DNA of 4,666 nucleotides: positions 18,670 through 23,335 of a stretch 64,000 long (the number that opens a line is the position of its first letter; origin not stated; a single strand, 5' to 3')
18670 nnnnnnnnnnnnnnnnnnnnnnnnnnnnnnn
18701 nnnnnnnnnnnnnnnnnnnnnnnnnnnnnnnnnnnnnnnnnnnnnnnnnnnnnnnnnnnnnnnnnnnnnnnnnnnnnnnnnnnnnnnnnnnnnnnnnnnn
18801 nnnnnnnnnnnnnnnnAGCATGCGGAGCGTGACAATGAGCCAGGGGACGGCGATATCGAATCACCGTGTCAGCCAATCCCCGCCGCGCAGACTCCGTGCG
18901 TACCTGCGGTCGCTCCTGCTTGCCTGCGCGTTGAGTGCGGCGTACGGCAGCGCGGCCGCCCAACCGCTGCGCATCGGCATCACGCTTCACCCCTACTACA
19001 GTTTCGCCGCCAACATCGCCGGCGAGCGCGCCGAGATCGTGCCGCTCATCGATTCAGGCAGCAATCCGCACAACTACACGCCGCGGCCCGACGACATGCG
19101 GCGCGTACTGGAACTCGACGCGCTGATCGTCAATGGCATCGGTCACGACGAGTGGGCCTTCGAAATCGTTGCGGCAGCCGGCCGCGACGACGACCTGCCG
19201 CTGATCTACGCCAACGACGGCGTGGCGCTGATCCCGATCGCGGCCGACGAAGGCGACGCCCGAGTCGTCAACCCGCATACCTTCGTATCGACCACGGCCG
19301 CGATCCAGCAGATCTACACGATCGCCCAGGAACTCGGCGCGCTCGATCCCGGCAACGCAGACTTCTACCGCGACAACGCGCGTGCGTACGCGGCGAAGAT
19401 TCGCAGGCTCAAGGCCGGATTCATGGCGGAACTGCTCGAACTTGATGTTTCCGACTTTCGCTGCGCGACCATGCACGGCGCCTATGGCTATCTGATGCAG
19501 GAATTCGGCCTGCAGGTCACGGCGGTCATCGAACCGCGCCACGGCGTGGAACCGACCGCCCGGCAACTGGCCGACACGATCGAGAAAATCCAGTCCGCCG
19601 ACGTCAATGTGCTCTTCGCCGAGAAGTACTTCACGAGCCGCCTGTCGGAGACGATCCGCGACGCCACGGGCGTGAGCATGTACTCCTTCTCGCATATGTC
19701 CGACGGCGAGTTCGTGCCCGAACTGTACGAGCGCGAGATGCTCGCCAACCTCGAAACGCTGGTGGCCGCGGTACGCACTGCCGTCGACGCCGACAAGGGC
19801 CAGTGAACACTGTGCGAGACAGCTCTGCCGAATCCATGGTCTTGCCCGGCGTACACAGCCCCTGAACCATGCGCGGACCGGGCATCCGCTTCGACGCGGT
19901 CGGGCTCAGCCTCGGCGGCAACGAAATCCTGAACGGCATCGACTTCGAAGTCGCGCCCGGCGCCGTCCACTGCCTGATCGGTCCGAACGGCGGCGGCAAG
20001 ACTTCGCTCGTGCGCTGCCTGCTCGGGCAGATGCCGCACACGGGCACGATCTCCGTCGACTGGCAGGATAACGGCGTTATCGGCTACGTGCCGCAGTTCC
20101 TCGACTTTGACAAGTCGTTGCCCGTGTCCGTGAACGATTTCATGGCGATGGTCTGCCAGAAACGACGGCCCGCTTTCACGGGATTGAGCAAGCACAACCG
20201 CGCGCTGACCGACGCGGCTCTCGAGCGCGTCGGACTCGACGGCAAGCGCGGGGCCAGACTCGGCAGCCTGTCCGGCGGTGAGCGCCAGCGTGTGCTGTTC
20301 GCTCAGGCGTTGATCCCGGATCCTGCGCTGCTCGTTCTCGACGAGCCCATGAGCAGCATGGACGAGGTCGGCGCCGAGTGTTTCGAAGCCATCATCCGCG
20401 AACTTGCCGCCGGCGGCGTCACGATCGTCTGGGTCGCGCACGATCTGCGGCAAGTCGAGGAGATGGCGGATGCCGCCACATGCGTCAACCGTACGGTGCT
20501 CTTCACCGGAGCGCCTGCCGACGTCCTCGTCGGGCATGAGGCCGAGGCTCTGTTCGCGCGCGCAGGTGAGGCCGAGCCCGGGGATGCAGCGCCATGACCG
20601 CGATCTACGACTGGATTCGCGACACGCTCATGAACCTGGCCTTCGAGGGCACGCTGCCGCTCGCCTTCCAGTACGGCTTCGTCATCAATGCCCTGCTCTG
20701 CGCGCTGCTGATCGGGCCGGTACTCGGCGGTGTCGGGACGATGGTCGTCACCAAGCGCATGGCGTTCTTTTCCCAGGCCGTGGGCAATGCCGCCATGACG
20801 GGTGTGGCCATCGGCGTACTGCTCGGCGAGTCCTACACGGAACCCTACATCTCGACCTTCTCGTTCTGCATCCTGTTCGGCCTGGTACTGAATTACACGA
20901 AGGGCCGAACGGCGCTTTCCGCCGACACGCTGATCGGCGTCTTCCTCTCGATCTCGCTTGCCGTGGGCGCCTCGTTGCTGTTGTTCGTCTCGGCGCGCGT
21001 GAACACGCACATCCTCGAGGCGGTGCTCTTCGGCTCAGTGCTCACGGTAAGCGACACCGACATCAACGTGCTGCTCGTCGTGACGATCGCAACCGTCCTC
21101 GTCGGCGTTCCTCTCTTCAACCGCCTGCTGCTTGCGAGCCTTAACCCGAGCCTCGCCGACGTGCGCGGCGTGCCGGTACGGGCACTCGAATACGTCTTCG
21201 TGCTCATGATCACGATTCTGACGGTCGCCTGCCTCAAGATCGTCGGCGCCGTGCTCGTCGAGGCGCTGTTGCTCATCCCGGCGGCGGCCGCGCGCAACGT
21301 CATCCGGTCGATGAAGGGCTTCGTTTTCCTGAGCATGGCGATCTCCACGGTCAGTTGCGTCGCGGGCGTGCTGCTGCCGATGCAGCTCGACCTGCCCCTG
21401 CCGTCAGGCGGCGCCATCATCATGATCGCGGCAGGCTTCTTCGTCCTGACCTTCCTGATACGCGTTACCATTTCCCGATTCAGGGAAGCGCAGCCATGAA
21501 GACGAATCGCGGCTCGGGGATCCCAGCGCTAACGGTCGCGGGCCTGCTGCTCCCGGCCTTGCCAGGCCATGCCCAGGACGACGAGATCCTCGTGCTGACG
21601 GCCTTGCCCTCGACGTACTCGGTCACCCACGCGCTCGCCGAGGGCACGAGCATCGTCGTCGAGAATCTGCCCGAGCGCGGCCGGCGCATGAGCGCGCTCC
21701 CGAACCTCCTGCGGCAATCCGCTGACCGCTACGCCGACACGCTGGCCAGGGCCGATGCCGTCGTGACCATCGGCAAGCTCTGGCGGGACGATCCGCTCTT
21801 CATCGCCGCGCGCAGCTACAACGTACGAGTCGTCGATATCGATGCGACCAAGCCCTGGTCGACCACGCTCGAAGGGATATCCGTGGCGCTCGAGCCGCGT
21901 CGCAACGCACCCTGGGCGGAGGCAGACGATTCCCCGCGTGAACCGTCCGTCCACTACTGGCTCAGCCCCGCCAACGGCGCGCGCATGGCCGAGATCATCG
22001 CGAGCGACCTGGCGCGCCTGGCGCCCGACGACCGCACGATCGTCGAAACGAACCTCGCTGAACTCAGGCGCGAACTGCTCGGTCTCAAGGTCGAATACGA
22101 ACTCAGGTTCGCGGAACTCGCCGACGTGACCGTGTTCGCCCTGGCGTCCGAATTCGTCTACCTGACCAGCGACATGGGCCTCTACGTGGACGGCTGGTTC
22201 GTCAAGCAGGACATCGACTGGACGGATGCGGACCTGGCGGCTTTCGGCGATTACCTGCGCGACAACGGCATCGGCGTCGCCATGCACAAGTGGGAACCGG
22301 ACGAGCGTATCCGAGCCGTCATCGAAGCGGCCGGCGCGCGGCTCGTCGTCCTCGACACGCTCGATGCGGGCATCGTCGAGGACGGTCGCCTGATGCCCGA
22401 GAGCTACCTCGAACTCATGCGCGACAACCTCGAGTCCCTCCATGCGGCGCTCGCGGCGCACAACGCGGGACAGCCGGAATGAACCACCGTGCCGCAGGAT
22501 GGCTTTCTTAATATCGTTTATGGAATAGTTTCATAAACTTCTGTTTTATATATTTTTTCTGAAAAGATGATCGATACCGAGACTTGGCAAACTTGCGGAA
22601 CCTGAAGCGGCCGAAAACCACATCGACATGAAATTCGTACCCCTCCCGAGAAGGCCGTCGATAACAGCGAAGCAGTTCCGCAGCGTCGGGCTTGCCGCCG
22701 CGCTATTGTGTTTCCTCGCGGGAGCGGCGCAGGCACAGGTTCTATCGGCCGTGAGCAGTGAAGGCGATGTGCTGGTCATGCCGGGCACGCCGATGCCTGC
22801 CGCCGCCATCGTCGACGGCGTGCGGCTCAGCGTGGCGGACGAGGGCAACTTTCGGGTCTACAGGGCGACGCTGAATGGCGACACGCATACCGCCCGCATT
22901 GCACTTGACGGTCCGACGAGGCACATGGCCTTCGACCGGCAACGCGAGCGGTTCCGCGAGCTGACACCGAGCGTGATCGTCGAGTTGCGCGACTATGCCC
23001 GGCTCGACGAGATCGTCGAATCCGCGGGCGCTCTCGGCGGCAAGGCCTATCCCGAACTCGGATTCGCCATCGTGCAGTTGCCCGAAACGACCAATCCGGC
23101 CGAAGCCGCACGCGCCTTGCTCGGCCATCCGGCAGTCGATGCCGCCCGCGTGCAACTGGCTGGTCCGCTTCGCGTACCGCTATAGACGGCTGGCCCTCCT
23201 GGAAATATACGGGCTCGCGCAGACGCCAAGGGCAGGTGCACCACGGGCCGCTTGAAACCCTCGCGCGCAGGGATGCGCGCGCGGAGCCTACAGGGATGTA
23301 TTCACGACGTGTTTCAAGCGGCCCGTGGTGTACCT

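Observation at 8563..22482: Two-armed metal-acquisition island combining three TonB-dependent receptors with uncharacterised envelope genes and a ZnuABC-like importer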

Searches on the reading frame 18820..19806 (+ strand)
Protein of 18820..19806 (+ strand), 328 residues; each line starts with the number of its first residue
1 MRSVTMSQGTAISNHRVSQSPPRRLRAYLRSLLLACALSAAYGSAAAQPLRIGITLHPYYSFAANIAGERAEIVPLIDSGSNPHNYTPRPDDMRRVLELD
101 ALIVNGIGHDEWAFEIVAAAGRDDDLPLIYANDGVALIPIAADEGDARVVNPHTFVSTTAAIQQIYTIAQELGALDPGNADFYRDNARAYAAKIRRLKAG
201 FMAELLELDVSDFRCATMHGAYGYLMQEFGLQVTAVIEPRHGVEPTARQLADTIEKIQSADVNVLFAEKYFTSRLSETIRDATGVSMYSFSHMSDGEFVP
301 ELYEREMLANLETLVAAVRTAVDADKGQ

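Call 4: search_protein_families(library=pfam, proteins=[window:18820-19806:+], max_evalue=0.01)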
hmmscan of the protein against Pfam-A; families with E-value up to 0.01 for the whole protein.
window:18820-19806:+ (328 aa): 1 family
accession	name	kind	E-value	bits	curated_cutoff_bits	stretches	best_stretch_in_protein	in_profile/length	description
PF01297.22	ZnuA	-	3.1e-52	178.1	29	1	55-317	4-263/263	Zinc-uptake complex component A periplasmic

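Call 6: search_protein_families(library=ncbifam, proteins=[window:18820-19806:+], max_evalue=0.01)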
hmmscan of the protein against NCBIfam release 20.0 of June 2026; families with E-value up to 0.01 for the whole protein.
window:18820-19806:+ (328 aa): 8 families
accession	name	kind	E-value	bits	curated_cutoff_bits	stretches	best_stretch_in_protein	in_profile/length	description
NF040870.1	AztC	equivalog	2.4e-34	119.1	350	1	59-295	8-250/277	zinc ABC transporter substrate-binding protein AztC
NF053842.1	MnTportMntCDein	equivalog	1e-29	103.7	400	1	46-287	2-248/281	manganese ABC transporter substrate-binding protein MntC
NF053703.1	Mn_SBP_EfaA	exception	7.8e-23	81.1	485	1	50-289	36-277/310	Mn/Fe ABC transporter substrate-binding lipoprotein EfaA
NF040928.1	ABC_lipo_SloC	subfamily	1.3e-22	80.3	525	1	32-289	11-270/304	metal ABC transporter substrate-binding lipoprotein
TIGR03772.1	anch_rpt_subst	equivalog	7e-22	77.7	350.45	2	150-277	316-443/486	anchored repeat ABC transporter, substrate-binding protein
NF047355.1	ABC_bind_Mn_Staph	exception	1.2e-20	74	500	1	32-288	14-275/309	manganese ABC transporter substrate-binding lipoprotein MntC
NF007091.2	PRK09545.1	equivalog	3.5e-15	56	268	1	147-288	146-285/318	zinc ABC transporter substrate-binding protein ZnuA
NF033605.1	Zn_bnd_ABC_AdcA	exception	1.7e-12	47.1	700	2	151-294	153-293/517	zinc ABC transporter substrate-binding lipoprotein AdcA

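Call 38: search_solved_structures(query=window:18820-19806:+, max_evalue=0.00001, show_alignments=3)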
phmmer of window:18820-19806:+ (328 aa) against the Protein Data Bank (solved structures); distinct sequences matched with E-value up to 0.00001: 49.
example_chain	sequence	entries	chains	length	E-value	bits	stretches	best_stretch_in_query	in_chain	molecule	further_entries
6ru4_A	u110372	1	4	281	5e-87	295.5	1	48-319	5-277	Probable adhesion protein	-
6r3z_A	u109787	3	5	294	5.4e-87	295.4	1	48-320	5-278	Probable adhesion protein | Adhesion protein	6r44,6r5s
6r6k_A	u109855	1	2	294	1.1e-78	268.1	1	48-320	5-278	ABC transporter substrate-binding protein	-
4uto_A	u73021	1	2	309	3.5e-26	95.7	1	28-289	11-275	MANGANESE ABC TRANSPORTER SUBSTRATE-BINDING LIPOPROTEIN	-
4utp_A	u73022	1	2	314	3.8e-26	95.6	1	28-289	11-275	MANGANESE ABC TRANSPORTER SUBSTRATE-BINDING LIPOPROTEIN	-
1psz_A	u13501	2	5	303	9.9e-25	90.9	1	36-289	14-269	PROTEIN (SURFACE ANTIGEN PSAA) | MANGANESE ABC TRANSPORTER SUBSTRATE-BINDING LIPOPROTEIN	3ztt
2ov1_A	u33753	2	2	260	1.6e-24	90.2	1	51-286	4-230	Periplasmic binding protein component of an ABC type zinc uptake transporter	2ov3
3zk9_A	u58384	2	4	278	9.2e-24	87.8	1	62-289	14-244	MANGANESE ABC TRANSPORTER SUBSTRATE-BINDING LIPOPROTEIN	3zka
3zk8_A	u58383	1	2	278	9.7e-24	87.7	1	62-289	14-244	MANGANESE ABC TRANSPORTER SUBSTRATE-BINDING LIPOPROTEIN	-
3zk7_A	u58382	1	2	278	9.7e-24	87.7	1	62-289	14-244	MANGANESE ABC TRANSPORTER SUBSTRATE-BINDING LIPOPROTEIN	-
3ujp_A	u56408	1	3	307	1.9e-23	86.7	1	60-286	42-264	Mn transporter subunit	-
1xvl_A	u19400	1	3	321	2.2e-23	86.5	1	60-286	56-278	Mn transporter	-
4irm_A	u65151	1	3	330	3.3e-23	86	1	60-286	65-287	Mn transporter; MntC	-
6q1c_A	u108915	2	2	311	4.7e-23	85.4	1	30-286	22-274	Periplasmic chelated iron-binding protein YfeA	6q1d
5uxs_A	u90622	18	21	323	5.3e-23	85.3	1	30-286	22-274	Periplasmic chelated iron-binding protein YfeA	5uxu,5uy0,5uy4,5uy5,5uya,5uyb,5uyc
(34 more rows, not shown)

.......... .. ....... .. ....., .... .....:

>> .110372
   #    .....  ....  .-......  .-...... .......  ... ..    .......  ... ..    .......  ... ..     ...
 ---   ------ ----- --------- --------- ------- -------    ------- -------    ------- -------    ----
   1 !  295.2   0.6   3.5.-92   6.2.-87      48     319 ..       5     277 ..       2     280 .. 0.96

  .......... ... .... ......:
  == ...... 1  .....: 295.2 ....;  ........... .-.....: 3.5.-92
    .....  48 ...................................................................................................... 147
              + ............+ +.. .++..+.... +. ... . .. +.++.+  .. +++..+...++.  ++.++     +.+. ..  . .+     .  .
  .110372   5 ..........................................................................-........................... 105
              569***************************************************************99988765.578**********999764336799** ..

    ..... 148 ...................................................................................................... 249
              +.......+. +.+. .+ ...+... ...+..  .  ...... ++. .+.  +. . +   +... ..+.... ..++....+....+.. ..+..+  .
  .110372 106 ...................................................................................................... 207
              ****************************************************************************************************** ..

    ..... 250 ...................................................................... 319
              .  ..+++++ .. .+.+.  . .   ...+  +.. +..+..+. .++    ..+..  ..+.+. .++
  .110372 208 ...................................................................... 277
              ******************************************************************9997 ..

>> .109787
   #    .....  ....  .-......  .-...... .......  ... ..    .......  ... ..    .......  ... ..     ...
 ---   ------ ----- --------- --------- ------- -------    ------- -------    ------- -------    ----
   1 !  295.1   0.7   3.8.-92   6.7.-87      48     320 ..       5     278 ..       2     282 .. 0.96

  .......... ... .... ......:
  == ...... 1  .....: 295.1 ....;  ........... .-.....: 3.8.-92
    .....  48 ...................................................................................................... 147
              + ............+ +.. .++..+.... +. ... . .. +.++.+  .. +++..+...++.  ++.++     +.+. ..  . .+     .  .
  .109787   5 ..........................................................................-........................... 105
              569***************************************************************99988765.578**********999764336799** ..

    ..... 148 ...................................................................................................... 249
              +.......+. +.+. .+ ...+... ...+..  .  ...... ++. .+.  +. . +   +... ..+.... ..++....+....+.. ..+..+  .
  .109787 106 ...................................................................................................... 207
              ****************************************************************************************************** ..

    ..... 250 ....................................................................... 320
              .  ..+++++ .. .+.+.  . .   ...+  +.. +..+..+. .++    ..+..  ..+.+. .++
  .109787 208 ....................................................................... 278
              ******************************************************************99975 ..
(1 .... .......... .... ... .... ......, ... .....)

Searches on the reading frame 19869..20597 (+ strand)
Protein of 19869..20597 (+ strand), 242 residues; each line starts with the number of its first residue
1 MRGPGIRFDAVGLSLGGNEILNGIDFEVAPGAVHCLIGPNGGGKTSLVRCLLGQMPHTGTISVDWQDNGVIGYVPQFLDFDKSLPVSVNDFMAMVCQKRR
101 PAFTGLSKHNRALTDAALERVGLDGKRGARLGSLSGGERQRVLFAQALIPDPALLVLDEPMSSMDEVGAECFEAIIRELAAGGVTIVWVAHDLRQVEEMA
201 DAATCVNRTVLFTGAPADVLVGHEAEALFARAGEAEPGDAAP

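Call 4: search_protein_families(library=pfam, proteins=[window:19869-20597:+], max_evalue=0.01)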
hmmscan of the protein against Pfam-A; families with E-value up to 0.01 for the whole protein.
window:19869-20597:+ (242 aa): 4 families
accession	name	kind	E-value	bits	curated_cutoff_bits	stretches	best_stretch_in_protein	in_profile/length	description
PF00005.33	ABC_tran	-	4.4e-24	86.1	25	1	21-161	1-136/137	ABC transporter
PF13304.12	AAA_21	-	2.1e-05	25.2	27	1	33-55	1-25/304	AAA domain, putative AbiEii toxin, Type IV TA system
PF02463.25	SMC_N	-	0.00031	20.7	40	0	33-51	26-44/220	RecF/RecN/SMC N terminal domain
PF13191.12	AAA_16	-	0.0048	17.8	32.6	1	35-181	28-161/167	AAA ATPase domain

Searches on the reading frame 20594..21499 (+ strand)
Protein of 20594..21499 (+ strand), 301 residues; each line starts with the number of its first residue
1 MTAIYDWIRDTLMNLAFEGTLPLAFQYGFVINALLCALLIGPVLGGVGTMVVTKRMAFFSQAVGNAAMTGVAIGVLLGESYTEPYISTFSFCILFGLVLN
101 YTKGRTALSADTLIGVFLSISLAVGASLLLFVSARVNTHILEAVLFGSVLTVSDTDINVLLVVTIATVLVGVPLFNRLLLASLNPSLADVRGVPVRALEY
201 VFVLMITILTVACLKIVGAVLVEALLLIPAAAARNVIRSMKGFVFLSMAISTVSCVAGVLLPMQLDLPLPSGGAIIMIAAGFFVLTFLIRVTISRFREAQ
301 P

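Call 5: search_protein_families(library=pfam, proteins=[window:20594-21499:+], max_evalue=0.01)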
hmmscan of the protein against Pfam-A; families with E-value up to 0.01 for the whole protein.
window:20594-21499:+ (301 aa): 2 families
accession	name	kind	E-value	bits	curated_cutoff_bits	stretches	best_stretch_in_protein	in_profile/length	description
PF00950.22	ABC-3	-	8.4e-48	163.6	20.1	1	26-288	1-256/258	ABC 3 transport family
PF01032.23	FecCD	-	1.7e-06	27.7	26.5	1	63-285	79-307/311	FecCD transport family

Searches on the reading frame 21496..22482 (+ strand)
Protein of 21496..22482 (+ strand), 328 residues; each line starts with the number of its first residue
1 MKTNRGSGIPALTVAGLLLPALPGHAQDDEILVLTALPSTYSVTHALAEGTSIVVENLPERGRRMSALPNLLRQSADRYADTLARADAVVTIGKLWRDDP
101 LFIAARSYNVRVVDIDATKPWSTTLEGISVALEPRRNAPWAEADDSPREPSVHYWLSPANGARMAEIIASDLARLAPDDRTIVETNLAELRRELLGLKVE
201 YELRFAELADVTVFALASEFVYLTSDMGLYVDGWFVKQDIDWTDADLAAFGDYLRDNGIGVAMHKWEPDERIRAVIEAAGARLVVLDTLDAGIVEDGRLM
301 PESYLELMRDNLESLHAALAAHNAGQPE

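Call 5: search_protein_families(library=pfam, proteins=[window:21496-22482:+], max_evalue=0.01)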
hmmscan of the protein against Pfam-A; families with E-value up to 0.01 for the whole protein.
window:21496-22482:+ (328 aa): 1 family
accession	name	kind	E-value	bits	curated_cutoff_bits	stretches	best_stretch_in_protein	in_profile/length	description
PF01297.22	ZnuA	-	2.3e-24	86.8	29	1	80-318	42-263/263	Zinc-uptake complex component A periplasmic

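Call 6: search_protein_families(library=ncbifam, proteins=[window:21496-22482:+], max_evalue=0.01)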
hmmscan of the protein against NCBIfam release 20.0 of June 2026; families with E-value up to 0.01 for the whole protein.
window:21496-22482:+ (328 aa): 2 families
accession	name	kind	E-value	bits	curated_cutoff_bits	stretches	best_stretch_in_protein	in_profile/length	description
NF040870.1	AztC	equivalog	1.1e-07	31.6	350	1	143-319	96-277/277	zinc ABC transporter substrate-binding protein AztC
NF007091.2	PRK09545.1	equivalog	3.6e-06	26.4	268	1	144-236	143-235/318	zinc ABC transporter substrate-binding protein ZnuA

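Call 42: search_solved_structures(query=window:21496-22482:+, max_evalue=0.01, show_alignments=1)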
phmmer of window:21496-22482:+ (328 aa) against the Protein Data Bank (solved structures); distinct sequences matched with E-value up to 0.01: 26.
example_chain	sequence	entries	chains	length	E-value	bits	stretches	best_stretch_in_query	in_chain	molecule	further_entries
7jj8_B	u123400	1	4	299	5.5e-08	35.7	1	149-316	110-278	Zinc-binding lipoprotein AdcA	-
7jj9_A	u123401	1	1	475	1.8e-07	34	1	149-316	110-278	Zinc-binding lipoprotein AdcA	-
2o1e_A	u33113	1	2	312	5.5e-06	29.1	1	151-320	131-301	YcdH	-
3gi1_A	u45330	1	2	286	2.8e-05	26.8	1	151-318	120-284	Laminin-binding protein of group A streptococci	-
2ov1_A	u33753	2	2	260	0.0002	24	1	150-229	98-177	Periplasmic binding protein component of an ABC type zinc uptake transporter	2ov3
1pq4_A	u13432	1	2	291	0.00044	22.9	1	152-229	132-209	periplasmic binding protein component of an ABC type zinc uptake transporter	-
4h0f_A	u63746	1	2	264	0.00085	21.9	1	152-318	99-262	Laminin-binding surface protein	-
3hjt_A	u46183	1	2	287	0.00088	21.9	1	152-318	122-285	Lmb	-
4utp_A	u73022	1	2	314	0.0012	21.4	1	144-323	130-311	MANGANESE ABC TRANSPORTER SUBSTRATE-BINDING LIPOPROTEIN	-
2ogw_A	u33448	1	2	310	0.0017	21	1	26-236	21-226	High-affinity zinc uptake system protein znuA precursor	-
3zk7_A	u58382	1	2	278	0.0024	20.4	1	144-320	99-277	MANGANESE ABC TRANSPORTER SUBSTRATE-BINDING LIPOPROTEIN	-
3zk9_A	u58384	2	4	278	0.0028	20.2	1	144-320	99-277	MANGANESE ABC TRANSPORTER SUBSTRATE-BINDING LIPOPROTEIN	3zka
1psz_A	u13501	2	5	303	0.0031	20.1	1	144-320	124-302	PROTEIN (SURFACE ANTIGEN PSAA) | MANGANESE ABC TRANSPORTER SUBSTRATE-BINDING LIPOPROTEIN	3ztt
3zk8_A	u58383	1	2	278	0.0035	19.9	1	144-320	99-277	MANGANESE ABC TRANSPORTER SUBSTRATE-BINDING LIPOPROTEIN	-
5hx7_A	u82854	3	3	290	0.0037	19.8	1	148-320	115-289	Manganese-binding lipoprotein MntA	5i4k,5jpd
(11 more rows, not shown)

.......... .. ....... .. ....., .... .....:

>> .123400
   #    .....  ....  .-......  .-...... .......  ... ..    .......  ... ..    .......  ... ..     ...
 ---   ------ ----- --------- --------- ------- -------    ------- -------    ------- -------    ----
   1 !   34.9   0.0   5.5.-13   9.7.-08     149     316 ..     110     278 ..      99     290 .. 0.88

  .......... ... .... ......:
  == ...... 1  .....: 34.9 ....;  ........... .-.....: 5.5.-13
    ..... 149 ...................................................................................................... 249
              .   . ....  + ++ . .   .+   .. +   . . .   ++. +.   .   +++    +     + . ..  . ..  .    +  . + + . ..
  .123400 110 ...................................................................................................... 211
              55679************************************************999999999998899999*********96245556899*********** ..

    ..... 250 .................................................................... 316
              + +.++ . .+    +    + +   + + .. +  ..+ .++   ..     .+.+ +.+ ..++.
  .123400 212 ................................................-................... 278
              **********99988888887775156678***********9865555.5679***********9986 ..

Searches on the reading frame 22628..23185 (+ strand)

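Call 5: search_protein_families(library=pfam, proteins=[window:22628-23185:+], max_evalue=0.01)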
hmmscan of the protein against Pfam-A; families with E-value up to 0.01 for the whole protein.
window:22628-23185:+ (185 aa): 1 family
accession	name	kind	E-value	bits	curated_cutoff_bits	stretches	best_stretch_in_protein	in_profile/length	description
PF22148.1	Fervidolysin_NPro-like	-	3.5e-05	24.5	21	1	116-174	20-79/81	Fervidolysin N-terminal prodomain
